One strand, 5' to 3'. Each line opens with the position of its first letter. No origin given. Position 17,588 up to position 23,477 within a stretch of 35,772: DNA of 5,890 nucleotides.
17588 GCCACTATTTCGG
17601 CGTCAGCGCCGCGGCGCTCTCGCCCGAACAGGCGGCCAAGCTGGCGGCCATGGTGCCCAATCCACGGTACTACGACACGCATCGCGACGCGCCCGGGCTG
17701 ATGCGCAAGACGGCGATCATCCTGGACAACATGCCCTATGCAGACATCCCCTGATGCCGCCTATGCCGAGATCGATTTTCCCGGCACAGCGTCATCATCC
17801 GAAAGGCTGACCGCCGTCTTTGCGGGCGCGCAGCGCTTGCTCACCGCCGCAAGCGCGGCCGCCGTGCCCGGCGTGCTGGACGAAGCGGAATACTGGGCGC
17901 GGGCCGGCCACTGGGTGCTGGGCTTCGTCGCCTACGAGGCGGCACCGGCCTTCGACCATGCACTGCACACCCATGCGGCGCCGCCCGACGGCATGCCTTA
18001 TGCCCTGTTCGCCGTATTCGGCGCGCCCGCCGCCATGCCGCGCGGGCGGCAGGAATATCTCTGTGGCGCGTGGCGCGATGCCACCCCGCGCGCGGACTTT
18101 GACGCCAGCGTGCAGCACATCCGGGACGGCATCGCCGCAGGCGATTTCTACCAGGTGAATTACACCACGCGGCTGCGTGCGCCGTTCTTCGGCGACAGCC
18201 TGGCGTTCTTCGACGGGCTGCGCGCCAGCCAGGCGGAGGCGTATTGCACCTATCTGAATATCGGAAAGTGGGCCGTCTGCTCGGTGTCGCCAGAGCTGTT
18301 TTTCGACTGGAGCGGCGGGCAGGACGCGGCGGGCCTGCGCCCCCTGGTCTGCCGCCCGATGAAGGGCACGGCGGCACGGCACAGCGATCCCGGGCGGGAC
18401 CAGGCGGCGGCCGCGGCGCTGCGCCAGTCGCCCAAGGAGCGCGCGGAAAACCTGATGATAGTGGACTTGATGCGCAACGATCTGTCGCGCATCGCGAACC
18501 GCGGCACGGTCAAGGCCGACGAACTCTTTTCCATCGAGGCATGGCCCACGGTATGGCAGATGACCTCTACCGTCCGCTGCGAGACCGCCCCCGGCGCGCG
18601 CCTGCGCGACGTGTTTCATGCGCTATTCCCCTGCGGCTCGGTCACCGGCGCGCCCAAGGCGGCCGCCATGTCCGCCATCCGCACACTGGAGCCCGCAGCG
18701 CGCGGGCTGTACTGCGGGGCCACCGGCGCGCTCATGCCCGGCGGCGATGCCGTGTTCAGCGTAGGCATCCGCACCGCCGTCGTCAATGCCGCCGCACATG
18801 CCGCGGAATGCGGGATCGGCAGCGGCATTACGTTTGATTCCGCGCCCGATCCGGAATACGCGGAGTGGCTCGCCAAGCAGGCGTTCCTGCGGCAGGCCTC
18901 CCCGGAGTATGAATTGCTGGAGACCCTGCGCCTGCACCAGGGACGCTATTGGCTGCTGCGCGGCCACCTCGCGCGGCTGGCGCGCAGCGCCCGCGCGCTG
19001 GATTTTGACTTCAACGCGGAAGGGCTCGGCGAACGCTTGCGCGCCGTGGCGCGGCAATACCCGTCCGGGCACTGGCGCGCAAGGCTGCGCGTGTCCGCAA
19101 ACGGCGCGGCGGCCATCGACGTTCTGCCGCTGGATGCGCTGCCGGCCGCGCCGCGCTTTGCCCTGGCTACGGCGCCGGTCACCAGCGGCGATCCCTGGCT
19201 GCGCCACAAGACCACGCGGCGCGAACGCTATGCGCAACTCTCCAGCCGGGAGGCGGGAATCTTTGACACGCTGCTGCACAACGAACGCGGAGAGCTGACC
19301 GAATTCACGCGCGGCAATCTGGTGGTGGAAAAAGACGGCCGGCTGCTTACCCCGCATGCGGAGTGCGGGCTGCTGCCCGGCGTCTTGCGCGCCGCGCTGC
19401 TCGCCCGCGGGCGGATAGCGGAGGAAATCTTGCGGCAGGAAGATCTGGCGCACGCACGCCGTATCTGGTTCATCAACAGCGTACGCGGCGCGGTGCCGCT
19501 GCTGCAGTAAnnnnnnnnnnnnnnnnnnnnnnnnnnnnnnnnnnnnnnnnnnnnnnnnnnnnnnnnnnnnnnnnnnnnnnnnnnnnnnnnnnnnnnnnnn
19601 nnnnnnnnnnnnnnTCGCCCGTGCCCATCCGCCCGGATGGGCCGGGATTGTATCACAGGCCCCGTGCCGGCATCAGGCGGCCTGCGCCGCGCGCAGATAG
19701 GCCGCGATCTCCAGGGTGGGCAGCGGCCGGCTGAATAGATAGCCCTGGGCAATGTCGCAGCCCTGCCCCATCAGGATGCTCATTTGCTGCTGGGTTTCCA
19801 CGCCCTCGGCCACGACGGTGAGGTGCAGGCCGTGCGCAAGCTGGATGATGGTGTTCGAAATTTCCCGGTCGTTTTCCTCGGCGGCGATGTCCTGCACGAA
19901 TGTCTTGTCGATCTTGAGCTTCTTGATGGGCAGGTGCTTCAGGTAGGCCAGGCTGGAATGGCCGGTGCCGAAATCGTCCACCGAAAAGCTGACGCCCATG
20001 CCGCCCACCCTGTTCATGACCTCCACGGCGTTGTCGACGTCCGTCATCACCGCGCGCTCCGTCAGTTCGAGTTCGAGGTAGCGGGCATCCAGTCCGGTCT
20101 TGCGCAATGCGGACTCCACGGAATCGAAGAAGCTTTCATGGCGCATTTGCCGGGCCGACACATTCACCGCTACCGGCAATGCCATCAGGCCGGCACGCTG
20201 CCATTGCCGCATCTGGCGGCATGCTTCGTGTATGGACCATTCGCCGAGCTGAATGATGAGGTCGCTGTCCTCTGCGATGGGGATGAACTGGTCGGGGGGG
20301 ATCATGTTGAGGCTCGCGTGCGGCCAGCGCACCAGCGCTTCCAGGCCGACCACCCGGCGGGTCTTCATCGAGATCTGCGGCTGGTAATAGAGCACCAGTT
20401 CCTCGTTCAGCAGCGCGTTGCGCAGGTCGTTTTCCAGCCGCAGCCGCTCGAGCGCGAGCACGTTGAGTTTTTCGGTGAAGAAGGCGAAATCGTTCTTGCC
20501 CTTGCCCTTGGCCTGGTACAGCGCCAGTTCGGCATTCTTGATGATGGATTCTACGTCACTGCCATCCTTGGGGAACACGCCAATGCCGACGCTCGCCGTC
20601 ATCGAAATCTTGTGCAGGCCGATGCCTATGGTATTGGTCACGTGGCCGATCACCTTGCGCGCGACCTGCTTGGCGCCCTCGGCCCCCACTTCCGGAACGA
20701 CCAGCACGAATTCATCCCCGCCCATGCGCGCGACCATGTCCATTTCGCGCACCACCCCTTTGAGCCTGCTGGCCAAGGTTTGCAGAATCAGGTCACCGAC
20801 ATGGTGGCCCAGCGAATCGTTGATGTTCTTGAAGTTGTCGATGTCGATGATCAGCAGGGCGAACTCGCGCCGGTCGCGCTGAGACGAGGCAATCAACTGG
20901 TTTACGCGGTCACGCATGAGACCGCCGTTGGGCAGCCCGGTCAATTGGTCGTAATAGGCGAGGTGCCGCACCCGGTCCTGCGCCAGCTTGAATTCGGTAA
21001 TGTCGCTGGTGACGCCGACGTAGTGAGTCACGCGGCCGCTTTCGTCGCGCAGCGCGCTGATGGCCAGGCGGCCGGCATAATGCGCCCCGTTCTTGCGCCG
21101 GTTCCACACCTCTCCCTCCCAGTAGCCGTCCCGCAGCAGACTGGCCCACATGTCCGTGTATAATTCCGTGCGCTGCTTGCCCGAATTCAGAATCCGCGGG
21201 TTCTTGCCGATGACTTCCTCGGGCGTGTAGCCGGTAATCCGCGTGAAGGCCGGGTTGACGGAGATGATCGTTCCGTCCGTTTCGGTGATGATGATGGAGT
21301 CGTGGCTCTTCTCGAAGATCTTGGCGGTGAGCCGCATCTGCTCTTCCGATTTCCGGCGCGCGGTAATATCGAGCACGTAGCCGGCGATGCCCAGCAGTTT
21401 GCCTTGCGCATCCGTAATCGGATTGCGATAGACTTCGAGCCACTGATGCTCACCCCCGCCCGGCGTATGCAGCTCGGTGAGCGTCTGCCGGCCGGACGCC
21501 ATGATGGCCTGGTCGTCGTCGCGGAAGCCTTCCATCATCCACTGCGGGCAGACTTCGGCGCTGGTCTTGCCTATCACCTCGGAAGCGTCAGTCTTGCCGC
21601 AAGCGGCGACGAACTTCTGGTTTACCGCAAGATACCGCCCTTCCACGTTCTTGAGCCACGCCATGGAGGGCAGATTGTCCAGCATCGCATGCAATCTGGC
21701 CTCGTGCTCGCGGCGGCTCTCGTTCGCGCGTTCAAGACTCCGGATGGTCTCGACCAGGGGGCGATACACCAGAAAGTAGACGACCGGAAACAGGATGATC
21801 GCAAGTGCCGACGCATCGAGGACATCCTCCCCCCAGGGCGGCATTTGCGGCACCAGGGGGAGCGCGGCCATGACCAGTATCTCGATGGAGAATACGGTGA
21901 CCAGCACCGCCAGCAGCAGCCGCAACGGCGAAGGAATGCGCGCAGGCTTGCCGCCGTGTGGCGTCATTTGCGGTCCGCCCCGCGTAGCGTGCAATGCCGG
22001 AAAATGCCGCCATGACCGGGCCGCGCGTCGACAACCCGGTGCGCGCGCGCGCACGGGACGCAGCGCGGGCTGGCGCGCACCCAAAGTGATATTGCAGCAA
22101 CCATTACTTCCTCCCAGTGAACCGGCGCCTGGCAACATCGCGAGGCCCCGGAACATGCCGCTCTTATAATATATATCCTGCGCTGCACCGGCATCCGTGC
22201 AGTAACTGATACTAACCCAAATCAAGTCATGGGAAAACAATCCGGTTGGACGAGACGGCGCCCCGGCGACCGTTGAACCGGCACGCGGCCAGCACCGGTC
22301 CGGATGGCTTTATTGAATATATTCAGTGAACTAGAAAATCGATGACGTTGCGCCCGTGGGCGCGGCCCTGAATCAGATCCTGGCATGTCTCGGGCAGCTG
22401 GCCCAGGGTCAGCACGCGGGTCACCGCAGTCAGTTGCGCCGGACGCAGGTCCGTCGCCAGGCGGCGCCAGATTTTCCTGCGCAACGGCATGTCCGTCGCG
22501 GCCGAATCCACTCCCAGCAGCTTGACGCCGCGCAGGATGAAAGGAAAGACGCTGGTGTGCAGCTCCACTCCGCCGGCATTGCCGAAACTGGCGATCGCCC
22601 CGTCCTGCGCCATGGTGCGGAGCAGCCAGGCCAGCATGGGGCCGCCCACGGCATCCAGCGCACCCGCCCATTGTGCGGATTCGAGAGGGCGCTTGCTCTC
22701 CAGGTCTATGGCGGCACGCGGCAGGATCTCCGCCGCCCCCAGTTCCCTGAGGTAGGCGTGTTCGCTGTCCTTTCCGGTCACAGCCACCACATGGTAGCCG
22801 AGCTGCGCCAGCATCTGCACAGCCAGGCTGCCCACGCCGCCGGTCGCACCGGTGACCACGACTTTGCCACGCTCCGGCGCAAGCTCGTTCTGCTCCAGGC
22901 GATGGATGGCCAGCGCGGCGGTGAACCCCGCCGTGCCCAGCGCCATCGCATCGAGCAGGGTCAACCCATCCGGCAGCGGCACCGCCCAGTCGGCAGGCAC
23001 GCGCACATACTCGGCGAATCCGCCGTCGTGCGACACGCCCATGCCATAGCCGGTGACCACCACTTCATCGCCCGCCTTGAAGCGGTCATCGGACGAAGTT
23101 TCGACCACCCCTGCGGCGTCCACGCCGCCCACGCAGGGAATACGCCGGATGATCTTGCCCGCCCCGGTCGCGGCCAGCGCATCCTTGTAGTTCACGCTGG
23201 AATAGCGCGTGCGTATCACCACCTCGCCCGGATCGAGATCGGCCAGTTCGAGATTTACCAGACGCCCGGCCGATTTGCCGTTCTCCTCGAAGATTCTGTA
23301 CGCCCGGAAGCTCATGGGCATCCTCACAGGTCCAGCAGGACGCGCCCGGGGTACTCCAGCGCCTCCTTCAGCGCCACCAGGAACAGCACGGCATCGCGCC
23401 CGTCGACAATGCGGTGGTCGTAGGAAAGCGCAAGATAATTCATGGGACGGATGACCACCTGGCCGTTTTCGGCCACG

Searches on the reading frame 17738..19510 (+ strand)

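Call 53: search_protein_families(library=pfam, proteins=[window:17738-19510:+], max_evalue=0.001)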
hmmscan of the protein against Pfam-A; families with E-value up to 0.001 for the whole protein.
window:17738-19510:+ (590 aa): 2 families
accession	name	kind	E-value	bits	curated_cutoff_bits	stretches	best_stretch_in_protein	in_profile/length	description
PF00425.24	Chorismate_bind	-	1.6e-74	251.2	27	1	119-380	3-257/257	chorismate binding enzyme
PF01063.24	Aminotran_4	-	2.6e-37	129.3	28.5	1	393-588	2-220/223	Amino-transferase class IV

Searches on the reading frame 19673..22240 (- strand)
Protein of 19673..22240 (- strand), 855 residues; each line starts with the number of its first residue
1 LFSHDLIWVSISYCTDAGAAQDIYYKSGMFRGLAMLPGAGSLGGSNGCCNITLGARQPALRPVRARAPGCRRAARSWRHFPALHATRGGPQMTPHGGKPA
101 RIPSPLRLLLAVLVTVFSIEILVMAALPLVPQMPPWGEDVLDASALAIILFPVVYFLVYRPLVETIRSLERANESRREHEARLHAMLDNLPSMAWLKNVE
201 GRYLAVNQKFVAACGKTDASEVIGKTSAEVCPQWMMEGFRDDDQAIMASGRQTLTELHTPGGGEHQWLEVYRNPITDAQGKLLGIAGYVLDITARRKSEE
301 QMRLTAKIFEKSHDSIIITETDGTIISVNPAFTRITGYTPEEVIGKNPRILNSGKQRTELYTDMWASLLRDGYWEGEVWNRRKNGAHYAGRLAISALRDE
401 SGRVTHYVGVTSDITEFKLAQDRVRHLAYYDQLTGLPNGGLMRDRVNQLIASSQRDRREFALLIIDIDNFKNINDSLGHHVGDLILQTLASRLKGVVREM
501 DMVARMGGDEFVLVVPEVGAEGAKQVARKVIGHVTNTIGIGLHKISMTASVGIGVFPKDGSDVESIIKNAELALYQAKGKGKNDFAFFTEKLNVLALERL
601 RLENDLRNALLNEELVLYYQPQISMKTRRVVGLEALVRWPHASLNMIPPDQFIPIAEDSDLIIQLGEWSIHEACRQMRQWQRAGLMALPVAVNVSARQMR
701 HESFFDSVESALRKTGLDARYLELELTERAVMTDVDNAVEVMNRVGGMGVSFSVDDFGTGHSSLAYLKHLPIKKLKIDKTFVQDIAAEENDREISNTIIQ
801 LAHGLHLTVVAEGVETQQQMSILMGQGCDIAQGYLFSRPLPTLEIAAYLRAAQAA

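Call 53: search_protein_families(library=pfam, proteins=[window:19673-22240:-], max_evalue=0.001)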
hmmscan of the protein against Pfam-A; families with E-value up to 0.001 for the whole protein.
window:19673-22240:- (855 aa): 7 families
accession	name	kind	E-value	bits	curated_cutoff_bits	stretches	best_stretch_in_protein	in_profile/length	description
PF00563.25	EAL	-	3.1e-75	253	31.3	1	604-839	2-236/236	EAL domain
PF00990.26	GGDEF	-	2e-45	154.9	23.8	1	428-583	1-160/161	Diguanylate cyclase, GGDEF domain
PF08448.16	PAS_4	-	3.7e-31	108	23.1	2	187-296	1-109/110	PAS fold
PF13426.13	PAS_9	-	1.3e-27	96.5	27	2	314-416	2-103/103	PAS domain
PF00989.32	PAS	-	7e-24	84.5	22.6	2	307-414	5-113/113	PAS fold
PF08447.18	PAS_3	-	1e-12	48.6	25.6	1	325-410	1-88/89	PAS fold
PF13188.13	PAS_8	-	6e-11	42.3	21.8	1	306-350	4-49/65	PAS domain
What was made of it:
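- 19673..23327 (-): Acrylyl-CoA reductase-family gene (22323-23327), then a PAS-PAS-GGDEF-EAL gene (19673-21967 by gene call). GGDEF and EAL (call 53).
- Checked: The PAS-GGDEF-EAL gene is real (19673-22240, same strand; call 53).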

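Call 74: search_protein_families(library=ncbifam, proteins=[window:19673-22240:-], max_evalue=0.00001)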
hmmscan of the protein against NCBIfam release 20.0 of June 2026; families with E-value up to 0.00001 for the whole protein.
window:19673-22240:- (855 aa): 40 families (the best 25 are shown)
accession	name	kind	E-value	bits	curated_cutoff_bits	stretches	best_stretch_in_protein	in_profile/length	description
NF045675.1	PhdiestaseDibA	equivalog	5.4e-194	646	980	1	292-845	67-621/623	phosphodiesterase DibA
NF053781.1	cdiGMPphdstlr2612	equivalog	2e-127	426.6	1600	1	294-850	709-1266/1268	Tlr1612 family c-di-GMP phosphodiesterase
NF007474.0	PRK10060.1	equivalog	5.8e-122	408.1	782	1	300-853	108-658/663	cyclic di-GMP phosphodiesterase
NF008467.0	PRK11359.1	equivalog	1.1e-121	407.3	857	2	421-853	369-796/800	oxygen-sensing cyclic-di-GMP phosphodiesterase DosP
NF052458.1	PhdiestGepA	equivalog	3.9e-97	326.4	1200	1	422-844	419-836/840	phosphodiesterase GepA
NF008807.1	PRK11829.1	equivalog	1e-89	301.5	733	1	432-852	246-666/670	biofilm formation regulator HmsP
NF007298.0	PRK09776.1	equivalog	1.2e-76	258.5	1135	1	267-846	515-1103/1111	diguanylate cyclase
NF007839.0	PRK10551.1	equivalog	1.8e-52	178.6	461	1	597-852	259-513/518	cyclic di-GMP phosphodiesterase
NF052596.1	RR_EAL_PvrR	equivalog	1.6e-45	155.4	580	1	603-851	144-391/398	response regulator cyclic di-GMP phosphodiesterase PvrR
NF045673.1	c-di-GMPRcptLapD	equivalog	6e-45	153.7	1020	1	422-841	230-646/647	cyclic di-GMP receptor LapD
TIGR00254.1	GGDEF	domain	3.6e-44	150.4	37.4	1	426-585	3-164/168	diguanylate cyclase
NF038266.1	diguan_SiaD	equivalog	1.6e-41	142.4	290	1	422-583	88-250/252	biofilm regulation diguanylate cyclase SiaD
NF007423.1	PRK09966.1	equivalog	4.2e-41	141.1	325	1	421-578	232-390/390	diguanylate cyclase DgcN/YfiN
NF007135.0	PRK09581.1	equivalog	3.7e-39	134.8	474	1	426-584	290-451/457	PleD family two-component system response regulator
TIGR00229.1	sensory_box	domain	2.3e-38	131.1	22.9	2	300-422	2-124/126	PAS domain S-box protein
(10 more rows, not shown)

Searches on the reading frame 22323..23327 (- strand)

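Call 53: search_protein_families(library=pfam, proteins=[window:22323-23327:-], max_evalue=0.001)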
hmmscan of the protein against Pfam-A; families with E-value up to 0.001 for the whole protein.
window:22323-23327:- (334 aa): 4 families
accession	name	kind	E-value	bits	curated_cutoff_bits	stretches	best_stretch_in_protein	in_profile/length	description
PF08240.17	ADH_N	-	2.2e-16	60.4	23.5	1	33-120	2-104/104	Alcohol dehydrogenase GroES-like domain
PF00107.32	ADH_zinc_N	-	2.1e-13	50.8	31.8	1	164-277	1-116/129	Zinc-binding dehydrogenase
PF00106.31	adh_short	-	0.00033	20.6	26.6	1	156-199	3-47/195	short chain dehydrogenase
PF01370.27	Epimerase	-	0.0006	19.7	20.9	1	156-194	1-39/240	NAD dependent epimerase/dehydratase family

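Call 74: search_protein_families(library=ncbifam, proteins=[window:22323-23327:-], max_evalue=0.00001)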
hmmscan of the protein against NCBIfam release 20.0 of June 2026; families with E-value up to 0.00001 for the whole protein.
window:22323-23327:- (334 aa): 19 families
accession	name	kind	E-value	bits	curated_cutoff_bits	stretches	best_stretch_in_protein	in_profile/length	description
TIGR02823.1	oxido_YhdH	subfamily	4.3e-134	446.4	297.25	1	9-330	2-323/324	acrylyl-CoA reductase family protein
NF051456.1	acrylyl_AcuI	equivalog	4.1e-102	341.3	440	1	12-330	6-323/325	acrylyl-CoA reductase (NADPH)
TIGR02824.1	quinone_pig3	subfamily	3.7e-27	95.2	296.8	1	20-296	14-285/325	putative NAD(P)H quinone oxidoreductase, PIG3 family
NF010344.0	PRK13771.1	subfamily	4.7e-25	88.3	349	1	98-330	112-332/334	putative alcohol dehydrogenase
NF041172.1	AcrlCoa_red_Thmprot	equivalog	3e-19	69.2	500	1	99-275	113-283/334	acryloyl-CoA reductase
TIGR01751.1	crot-CoA-red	equivalog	6.8e-18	64.5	378.55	1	100-215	138-252/398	crotonyl-CoA carboxylase/reductase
NF047908.1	AldhRedAhr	equivalog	2.7e-15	56.1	470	1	98-329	116-333/335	NADPH-dependent aldehyde reductase Ahr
NF041183.1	Pks2_ls1_myc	equivalog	5.7e-15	53.3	2400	1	32-208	1431-1600/2086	sulfolipid-1 biosynthesis phthioceranic/hydroxyphthioceranic acid synthase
TIGR02817.1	adh_fam_1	subfamily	9.9e-15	54.8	284.05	1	65-202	60-199/336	zinc-binding alcohol dehydrogenase family protein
NF008024.0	PRK10754.1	subfamily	2.7e-13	49.7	348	1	21-254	16-244/327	NADPH:quinone reductase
NF006940.0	PRK09422.1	equivalog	8.5e-13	48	344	1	96-331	109-335/338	alcohol dehydrogenase AdhP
TIGR03989.1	Rxyl_3153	subfamily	2.2e-10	40.4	440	0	102-323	139-363/370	NDMA-dependent alcohol dehydrogenase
TIGR02825.1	B4_12hDH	equivalog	1.1e-08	34.9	579.85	1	22-249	22-239/327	leukotriene B4 12-hydroxydehydrogenase/15-oxo-prostaglandin 13-reductase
NF058644.1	CurcmRedCuraProt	equivalog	4.6e-08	32.5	440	1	22-212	19-202/336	NADPH-dependent curcumin/dihydrocurcumin reductase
NF003808.0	PRK05396.1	equivalog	2.6e-07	29.9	380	1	89-209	106-220/341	L-threonine 3-dehydrogenase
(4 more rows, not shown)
